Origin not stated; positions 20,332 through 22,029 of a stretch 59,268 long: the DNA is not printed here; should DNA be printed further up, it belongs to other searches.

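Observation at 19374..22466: RtcB-like protein translationally coupled to a glycosyltransferase upstream and a thymidylate-kinase-like P-loop protein downstream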

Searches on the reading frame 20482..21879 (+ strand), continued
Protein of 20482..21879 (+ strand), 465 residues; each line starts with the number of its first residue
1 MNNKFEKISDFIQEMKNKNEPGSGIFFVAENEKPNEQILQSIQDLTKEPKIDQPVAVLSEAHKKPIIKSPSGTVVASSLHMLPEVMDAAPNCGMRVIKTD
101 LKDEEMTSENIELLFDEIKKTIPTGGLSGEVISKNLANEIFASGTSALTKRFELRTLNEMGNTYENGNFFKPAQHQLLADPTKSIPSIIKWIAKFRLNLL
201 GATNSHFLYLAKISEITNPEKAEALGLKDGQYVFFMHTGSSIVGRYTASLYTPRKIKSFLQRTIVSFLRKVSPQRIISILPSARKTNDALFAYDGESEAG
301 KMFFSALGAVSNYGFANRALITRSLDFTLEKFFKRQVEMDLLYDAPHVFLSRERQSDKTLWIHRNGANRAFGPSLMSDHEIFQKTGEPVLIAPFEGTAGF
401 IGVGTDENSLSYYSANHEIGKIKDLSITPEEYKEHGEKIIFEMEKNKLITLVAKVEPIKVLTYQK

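Call 11: find_encoding_contigs(protein=P0055, flank=10000, max_places=3)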
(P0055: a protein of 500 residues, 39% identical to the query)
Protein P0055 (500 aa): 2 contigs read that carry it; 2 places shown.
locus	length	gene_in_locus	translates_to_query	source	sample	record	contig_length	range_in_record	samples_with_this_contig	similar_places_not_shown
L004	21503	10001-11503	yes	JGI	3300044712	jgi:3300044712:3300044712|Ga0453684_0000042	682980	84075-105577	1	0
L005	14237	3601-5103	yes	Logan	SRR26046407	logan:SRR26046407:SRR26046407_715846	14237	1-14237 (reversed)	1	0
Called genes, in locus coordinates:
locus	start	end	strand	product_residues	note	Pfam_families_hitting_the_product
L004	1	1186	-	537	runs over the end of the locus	PF04932:Wzy_C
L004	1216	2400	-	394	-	PF13439:Glyco_transf_4, PF20706:GT4-conflict, PF00534:Glycos_transf_1, PF13692:Glyco_trans_1_4, PF13524:Glyco_trans_1_2 (weak)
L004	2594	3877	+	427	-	PF03446:NAD_binding_2, PF03721:UDPG_MGDP_dh_N, PF03807:F420_oxidored (faint), PF00984:UDPG_MGDP_dh, PF03720:UDPG_MGDP_dh_C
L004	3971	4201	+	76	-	-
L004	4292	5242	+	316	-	PF00535:Glycos_transf_2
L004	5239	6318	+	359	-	PF13439:Glyco_transf_4, PF00534:Glycos_transf_1, PF13692:Glyco_trans_1_4, PF13524:Glyco_trans_1_2 (weak)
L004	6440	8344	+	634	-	PF07760:DUF1616 (weak), PF20176:DUF6541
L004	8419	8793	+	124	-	-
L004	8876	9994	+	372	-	PF00534:Glycos_transf_1, PF13692:Glyco_trans_1_4, PF13524:Glyco_trans_1_2 (weak)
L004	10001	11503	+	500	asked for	PF01139:RtcB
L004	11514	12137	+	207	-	PF02223:Thymidylate_kin (weak)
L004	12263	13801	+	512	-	PF01943:Polysacc_synt, PF13440:Polysacc_synt_3, PF03023:MurJ, PF01554:MatE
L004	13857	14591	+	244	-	PF00535:Glycos_transf_2, PF10111:Glyco_tranf_2_2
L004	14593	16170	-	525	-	PF13231:PMT_2 (weak)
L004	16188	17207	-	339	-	PF00149:Metallophos (weak)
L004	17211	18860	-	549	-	PF13231:PMT_2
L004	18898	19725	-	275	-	PF00149:Metallophos, PF12850:Metallophos_2 (weak)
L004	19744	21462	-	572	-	PF02366:PMT (weak), PF13231:PMT_2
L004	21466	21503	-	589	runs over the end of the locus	PF02366:PMT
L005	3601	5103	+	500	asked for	PF01139:RtcB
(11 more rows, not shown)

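Call 16: find_related_loci(query=A1, collection=genome_contigs, flank=10000)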
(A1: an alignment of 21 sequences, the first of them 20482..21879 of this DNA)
Query A1 (465 aa) in genome_contigs; peptide patterns used: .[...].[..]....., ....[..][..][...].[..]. (x = any residue, [..] = any of these).
189 stretches matched a pattern; 184 encode a relative of the query (tblastn E <= 1e-3); the best 80 are kept; 80 distinct loci.
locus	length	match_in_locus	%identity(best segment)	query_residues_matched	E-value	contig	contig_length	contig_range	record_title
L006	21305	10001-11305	49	8-463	2e-137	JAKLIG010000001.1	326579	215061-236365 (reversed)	MAG: Patescibacteria group bacterium isolate RA.bin81 RA.bin81_1, whole genome shotgun sequence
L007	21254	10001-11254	49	24-463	3e-134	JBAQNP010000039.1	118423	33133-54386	MAG: Candidatus Moraniibacteriota bacterium isolate MFD12002_ilm_asm_bin49 k127_80073, whole genome shotgun sequence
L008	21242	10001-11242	49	24-463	1e-128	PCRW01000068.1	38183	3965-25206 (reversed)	MAG: Candidatus Moranbacteria bacterium CG23_combo_of_CG06-09_8_20_14_all_35_22 CG23_scaffold_163_c, whole genome shotgu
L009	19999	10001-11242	45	24-463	5e-127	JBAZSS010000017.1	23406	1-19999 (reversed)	MAG: Parcubacteria group bacterium isolate SO_2017_GW1_179 NODE_8664_length_23406_cov_1.107393_OW334_2017, whole genome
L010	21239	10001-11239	49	24-463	2e-126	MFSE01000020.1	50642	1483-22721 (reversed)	MAG: Candidatus Moranbacteria bacterium RIFOXYA12_FULL_35_19 rifixya3_full_scaffold_435, whole genome shotgun sequence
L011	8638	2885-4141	45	24-463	2e-120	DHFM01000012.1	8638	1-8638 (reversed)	MAG TPA_asm: Candidatus Moranbacteria bacterium UBA4824 UBA4824_contig_139374, whole genome shotgun sequence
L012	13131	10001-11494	39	1-463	1e-112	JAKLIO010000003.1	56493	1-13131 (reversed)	MAG: Patescibacteria group bacterium isolate RA.bin89 RA.bin89_3, whole genome shotgun sequence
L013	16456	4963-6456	39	1-463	2e-111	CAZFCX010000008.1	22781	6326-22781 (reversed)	MAG TPA_asm: uncultured Bdellovibrionales bacterium isolate SRP239243_co1_144 genome assembly, contig: NODE_3497_length_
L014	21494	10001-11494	40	1-463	6e-110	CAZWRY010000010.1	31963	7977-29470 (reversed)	MAG TPA_asm: uncultured Bdellovibrionales bacterium isolate binchicken_co27_254 genome assembly, contig: NODE_2429_lengt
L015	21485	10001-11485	38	4-463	4e-108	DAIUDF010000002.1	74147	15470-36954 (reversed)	MAG TPA_asm: Candidatus Moraniibacteriota bacterium isolate CTOTU18587 NODE_304_length_74147_cov_9.407588, whole genome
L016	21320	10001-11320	49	1-463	1e-137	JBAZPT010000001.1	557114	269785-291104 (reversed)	MAG: Parcubacteria group bacterium isolate SO_2017_SWC_36 scaffold_11_c1_LP-4_2017, whole genome shotgun sequence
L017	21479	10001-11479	38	5-463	1e-106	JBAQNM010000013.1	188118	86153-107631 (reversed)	MAG: Candidatus Moraniibacteriota bacterium isolate MFD12002_ilm_asm_bin53 k127_9606, whole genome shotgun sequence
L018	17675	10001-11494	37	1-463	2e-106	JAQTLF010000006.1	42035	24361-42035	MAG: Candidatus Moraniibacteriota bacterium isolate STA_10 NODE_1778_length_42035_cov_6.302424_Sandtown_A, whole genome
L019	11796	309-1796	37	1-463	3e-105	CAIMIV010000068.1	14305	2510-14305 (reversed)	uncultured bacterium isolate MJ-2014-D5_bin-329 genome assembly, contig: bin-329:68/71, whole genome shotgun sequence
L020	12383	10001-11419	39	25-463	3e-105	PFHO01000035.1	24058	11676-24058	MAG: Candidatus Moranbacteria bacterium CG_4_8_14_3_um_filter_34_16 CG_4_8_14_3_um_filter_scaffold_411_c, whole genome s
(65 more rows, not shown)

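Call 22: find_encoding_contigs(protein=P0102, flank=10000, max_places=2)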
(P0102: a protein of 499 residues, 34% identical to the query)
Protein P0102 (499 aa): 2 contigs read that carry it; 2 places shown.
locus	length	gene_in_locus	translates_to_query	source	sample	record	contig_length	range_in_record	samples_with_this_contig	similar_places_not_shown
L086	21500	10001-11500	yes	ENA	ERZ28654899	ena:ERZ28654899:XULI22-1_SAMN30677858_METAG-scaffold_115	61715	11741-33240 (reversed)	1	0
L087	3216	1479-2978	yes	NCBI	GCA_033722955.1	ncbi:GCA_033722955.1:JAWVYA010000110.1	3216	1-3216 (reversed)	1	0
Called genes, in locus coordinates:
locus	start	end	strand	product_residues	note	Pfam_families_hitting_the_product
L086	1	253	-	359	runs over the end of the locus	PF00483:NTP_transferase, PF22640:ManC_GMP_beta-helix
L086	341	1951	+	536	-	PF15420:Abhydrolase_9_N, PF10081:Abhydrolase_9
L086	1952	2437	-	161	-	-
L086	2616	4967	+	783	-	PF01083:Cutinase (weak), PF01551:Peptidase_M23, PF01839:FG-GAP (faint), PF13517:FG-GAP_3 (faint)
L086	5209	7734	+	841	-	PF00082:Peptidase_S8, PF12256:TcdB_toxin_midN (faint), PF13517:FG-GAP_3 (weak)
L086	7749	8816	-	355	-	PF00149:Metallophos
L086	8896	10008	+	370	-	PF13439:Glyco_transf_4 (weak), PF00534:Glycos_transf_1, PF13692:Glyco_trans_1_4, PF13524:Glyco_trans_1_2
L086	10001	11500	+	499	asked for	PF01139:RtcB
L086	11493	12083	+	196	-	PF02223:Thymidylate_kin (weak)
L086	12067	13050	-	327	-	PF03706:LPG_synthase_TM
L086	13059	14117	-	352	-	PF02350:Epimerase_2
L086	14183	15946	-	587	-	-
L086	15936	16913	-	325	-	PF00535:Glycos_transf_2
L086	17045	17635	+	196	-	-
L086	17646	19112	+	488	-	-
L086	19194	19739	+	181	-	-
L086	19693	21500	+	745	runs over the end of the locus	-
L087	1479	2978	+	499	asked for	PF01139:RtcB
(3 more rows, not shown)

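Call 23: find_encoding_contigs(protein=P0114, flank=10000, max_places=2)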
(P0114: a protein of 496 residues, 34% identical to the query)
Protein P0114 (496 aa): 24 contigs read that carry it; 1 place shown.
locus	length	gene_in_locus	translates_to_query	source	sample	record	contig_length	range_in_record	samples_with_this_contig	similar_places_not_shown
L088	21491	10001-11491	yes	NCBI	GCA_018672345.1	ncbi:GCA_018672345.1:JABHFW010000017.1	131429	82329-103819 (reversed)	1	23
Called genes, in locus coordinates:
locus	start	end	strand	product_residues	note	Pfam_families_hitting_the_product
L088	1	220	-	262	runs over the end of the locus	-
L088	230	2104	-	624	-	PF10092:DUF2330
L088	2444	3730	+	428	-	PF01210:NAD_Gly3P_dh_N (faint), PF03446:NAD_binding_2, PF03721:UDPG_MGDP_dh_N, PF03807:F420_oxidored (weak), PF00984:UDPG_MGDP_dh, PF03720:UDPG_MGDP_dh_C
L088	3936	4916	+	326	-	PF00535:Glycos_transf_2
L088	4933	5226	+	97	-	-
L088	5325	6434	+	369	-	PF00534:Glycos_transf_1, PF13692:Glyco_trans_1_4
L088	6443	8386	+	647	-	PF07760:DUF1616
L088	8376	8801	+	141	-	-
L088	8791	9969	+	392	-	PF00534:Glycos_transf_1, PF13692:Glyco_trans_1_4, PF13524:Glyco_trans_1_2 (weak)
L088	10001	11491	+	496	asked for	PF01139:RtcB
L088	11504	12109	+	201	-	PF02223:Thymidylate_kin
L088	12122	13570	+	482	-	PF01943:Polysacc_synt, PF13440:Polysacc_synt_3, PF03023:MurJ, PF01554:MatE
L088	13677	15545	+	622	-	-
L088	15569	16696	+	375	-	PF00535:Glycos_transf_2, PF04138:GtrA_DPMS_TM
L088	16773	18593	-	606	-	PF13231:PMT_2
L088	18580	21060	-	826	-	PF00149:Metallophos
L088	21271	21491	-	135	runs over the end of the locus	PF00380:Ribosomal_S9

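Call 37: predict_structure(alignment_id=A3)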
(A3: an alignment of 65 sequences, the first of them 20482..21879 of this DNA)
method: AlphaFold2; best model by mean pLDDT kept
length: 465 residues; sequences in the alignment: 65
mean_pLDDT: 93.4   pTM: 0.93
mean pLDDT of the five models: 93.4, 93.3, 92.9, 92.2, 92.1
residues with pLDDT >= 90: 381; 70-90: 73; 50-70: 11; < 50: 0
segments of 3 or more residues with pLDDT < 50: none
pLDDT, mean of each block of 10 residues (from residue 1): 84 81 87 87 92 94 87 96 92 96 98 97 89 97 95 96 97 95 96 95 90 98 98 95 93 88 93 95 76 97 98 98 98 98 97 94 97 97 98 92 98 94 81 94 97 98 80
secondary structure, 60 per line:
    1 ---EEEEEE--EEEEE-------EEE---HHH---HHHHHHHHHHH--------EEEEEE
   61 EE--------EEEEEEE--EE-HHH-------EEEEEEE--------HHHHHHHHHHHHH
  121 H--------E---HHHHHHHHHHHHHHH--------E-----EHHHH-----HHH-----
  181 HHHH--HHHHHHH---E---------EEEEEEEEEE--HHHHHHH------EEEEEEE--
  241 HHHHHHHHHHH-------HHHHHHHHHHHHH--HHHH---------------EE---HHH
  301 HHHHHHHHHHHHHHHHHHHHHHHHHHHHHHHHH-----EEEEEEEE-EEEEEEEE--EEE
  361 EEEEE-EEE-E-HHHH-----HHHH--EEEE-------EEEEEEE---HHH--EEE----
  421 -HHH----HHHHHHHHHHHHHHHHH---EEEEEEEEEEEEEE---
elements in order: E4-9 E12-16 E24-26 H36-46 E55-62 E71-77 E93-99 H108-121 H134-148 H164-167 H181-184 H187-193 E207-216 H219-225 E232-238 H241-251 H259-271 H274-277 H298-333 E339-346 E348-355 E358-365 E367-369 H373-376 H382-385 E388-391 E399-405 E414-416 H429-445 E449-462

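Call 39: fold_search(model_id=the predicted structure, library=pdb)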
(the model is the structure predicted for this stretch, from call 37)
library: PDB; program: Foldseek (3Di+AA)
matches with E <= 10: 86; with E <= 0.001: 16
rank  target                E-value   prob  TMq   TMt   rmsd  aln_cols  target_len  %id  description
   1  4dwq_A                2.4e-31  1.00  0.79  0.77   5.5       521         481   23  RNA ligase RtcB-GMP/Mn(2+) complex (released 2012-09-05)
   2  1uc2_A                2.2e-30  1.00  0.79  0.76   4.9       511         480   22  Hypothetical Extein Protein of PH1602 from Pyrococcus horikoshii (released 2004-05-04)
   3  4dwr_A                1.5e-29  1.00  0.79  0.76   4.9       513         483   24  RNA ligase RtcB/Mn2+ complex (released 2012-09-05)
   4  4dwr_B                1.5e-29  1.00  0.77  0.74   5.2       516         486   22  RNA ligase RtcB/Mn2+ complex (released 2012-09-05)
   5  2epg_A                2.0e-29  1.00  0.78  0.82   4.9       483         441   24  Crystal structure of TTHA1785 (released 2007-10-02)
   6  4dwr_C                9.2e-29  1.00  0.76  0.74   5.0       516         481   22  RNA ligase RtcB/Mn2+ complex (released 2012-09-05)
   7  2epg_B                1.0e-28  1.00  0.78  0.81   5.1       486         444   23  Crystal structure of TTHA1785 (released 2007-10-02)
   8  8odp_C                2.2e-27  1.00  0.78  0.72   6.3       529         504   20  Structure of human RTCB with GMPCPP in complex with Archease (released 2024-03-27)
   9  8btt_A                3.5e-27  1.00  0.76  0.72   6.6       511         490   20  Structure of human RTCB (released 2023-12-13)
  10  8btt_B                4.4e-27  1.00  0.76  0.73   5.3       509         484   20  Structure of human RTCB (released 2023-12-13)
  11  8odp_A                4.9e-27  1.00  0.79  0.73   6.2       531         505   20  Structure of human RTCB with GMPCPP in complex with Archease (released 2024-03-27)
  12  7p3b_B                5.1e-27  1.00  0.80  0.75   5.5       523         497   20  Human RNA ligase RTCB in complex with GMP and Co(II) (released 2021-12-22)
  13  9i8v_C                6.1e-27  1.00  0.79  0.81   4.2       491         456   21  Cryo-EM structure of the Danio rerio tRNA ligase complex (released 2025-04-23)
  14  7p3b_A                1.1e-26  1.00  0.79  0.75   6.1       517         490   21  Human RNA ligase RTCB in complex with GMP and Co(II) (released 2021-12-22)
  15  8orj_A                2.2e-26  1.00  0.78  0.79   5.1       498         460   21  Cryo-EM structure of human tRNA ligase RTCB in complex with human PYROXD1. (released 2024-10-30)
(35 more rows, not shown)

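Call 40: search_solved_structures(query=A3, max_evalue=0.001, show_alignments=3)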
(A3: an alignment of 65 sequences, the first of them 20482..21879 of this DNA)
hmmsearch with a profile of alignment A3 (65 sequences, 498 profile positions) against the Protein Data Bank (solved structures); distinct sequences matched with E-value up to 0.001: 9.
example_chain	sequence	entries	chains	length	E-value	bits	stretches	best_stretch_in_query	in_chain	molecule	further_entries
1uc2_A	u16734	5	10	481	4.2e-60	207.1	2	292-495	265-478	hypothetical protein PH1602 | tRNA-splicing ligase RtcB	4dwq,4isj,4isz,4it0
4dwr_B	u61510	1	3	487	4.4e-60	207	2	292-495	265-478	tRNA-splicing ligase RtcB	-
7lfq_A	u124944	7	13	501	5.1e-60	206.8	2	292-495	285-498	RNA-splicing ligase RtcB | tRNA-splicing ligase RtcB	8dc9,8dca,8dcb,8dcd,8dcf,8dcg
2epg_A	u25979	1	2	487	1.4e-53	185.6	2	298-495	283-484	Hypothetical protein TTHA1785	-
7p3b_A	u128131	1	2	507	8.3e-40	140.2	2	290-496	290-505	RNA-splicing ligase RtcB homolog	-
8odo_A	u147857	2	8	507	8.3e-40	140.2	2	290-496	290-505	RNA-splicing ligase RtcB homolog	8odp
8orj_A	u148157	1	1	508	8.4e-40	140.1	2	290-496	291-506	RNA-splicing ligase RtcB homolog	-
8btt_A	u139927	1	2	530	1e-39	139.8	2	290-496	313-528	RNA-splicing ligase RtcB homolog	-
9i8v_C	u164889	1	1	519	1.2e-39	139.6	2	291-496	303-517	RNA-splicing ligase RtcB homolog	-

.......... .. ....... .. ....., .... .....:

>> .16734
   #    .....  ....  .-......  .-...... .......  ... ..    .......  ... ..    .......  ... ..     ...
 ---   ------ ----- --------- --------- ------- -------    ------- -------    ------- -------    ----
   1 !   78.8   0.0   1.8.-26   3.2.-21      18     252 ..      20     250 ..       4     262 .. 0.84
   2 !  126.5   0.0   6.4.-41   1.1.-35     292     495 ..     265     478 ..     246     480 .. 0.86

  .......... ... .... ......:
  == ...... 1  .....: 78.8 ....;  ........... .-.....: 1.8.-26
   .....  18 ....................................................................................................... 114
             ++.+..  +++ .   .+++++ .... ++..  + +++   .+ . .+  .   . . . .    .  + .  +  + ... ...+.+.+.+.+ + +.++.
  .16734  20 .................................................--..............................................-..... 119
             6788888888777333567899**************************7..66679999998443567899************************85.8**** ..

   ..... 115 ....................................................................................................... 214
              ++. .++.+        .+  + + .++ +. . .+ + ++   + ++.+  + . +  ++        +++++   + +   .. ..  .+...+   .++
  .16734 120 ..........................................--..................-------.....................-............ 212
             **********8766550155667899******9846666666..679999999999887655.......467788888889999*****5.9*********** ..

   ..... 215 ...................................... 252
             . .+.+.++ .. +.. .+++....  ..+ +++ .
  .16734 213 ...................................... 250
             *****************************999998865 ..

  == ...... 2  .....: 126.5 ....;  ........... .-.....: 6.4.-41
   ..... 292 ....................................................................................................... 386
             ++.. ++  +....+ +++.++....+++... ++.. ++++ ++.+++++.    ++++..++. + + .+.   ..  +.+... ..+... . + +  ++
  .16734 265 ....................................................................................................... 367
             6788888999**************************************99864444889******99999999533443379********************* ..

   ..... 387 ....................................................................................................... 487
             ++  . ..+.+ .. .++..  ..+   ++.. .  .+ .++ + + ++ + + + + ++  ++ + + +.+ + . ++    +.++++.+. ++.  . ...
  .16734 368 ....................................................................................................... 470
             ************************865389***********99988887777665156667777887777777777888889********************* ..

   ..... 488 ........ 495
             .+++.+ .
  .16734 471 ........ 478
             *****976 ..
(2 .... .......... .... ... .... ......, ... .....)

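Call 51: find_related_loci(query=A4, collection=metagenome_contigs, flank=10000)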
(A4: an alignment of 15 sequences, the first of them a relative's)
Query A4 (499 aa) in metagenome_contigs; peptide patterns used: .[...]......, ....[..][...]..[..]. (x = any residue, [..] = any of these).
343 stretches matched a pattern; 243 encode a relative of the query (tblastn E <= 1e-3); the best 80 are kept; 80 distinct loci.
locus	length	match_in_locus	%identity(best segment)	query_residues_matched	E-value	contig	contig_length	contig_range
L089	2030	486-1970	39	3-496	2e-119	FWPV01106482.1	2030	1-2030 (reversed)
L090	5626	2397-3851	37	12-496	2e-109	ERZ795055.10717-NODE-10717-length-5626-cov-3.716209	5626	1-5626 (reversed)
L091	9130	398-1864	38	8-496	7e-109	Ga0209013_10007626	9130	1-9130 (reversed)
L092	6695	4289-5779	38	1-496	2e-108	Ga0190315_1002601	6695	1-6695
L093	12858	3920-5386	38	8-496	4e-106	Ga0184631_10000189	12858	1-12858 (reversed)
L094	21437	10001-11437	38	18-496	1e-105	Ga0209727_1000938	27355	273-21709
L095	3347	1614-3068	38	12-496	4e-108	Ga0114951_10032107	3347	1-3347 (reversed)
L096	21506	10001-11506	37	1-496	6e-105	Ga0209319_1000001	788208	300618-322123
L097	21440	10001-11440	37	18-496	6e-105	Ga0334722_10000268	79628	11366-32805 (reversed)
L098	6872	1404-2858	37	12-496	1e-104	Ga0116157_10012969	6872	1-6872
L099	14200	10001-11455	37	12-496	8e-105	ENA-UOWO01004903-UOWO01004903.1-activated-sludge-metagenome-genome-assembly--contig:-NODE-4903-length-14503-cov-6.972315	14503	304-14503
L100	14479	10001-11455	38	12-496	2e-104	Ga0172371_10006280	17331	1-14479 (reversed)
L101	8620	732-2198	36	8-496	4e-104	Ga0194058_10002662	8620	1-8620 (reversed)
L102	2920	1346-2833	36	2-496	3e-107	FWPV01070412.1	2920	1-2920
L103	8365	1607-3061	38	12-496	9e-104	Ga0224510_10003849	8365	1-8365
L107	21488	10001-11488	36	2-496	2e-103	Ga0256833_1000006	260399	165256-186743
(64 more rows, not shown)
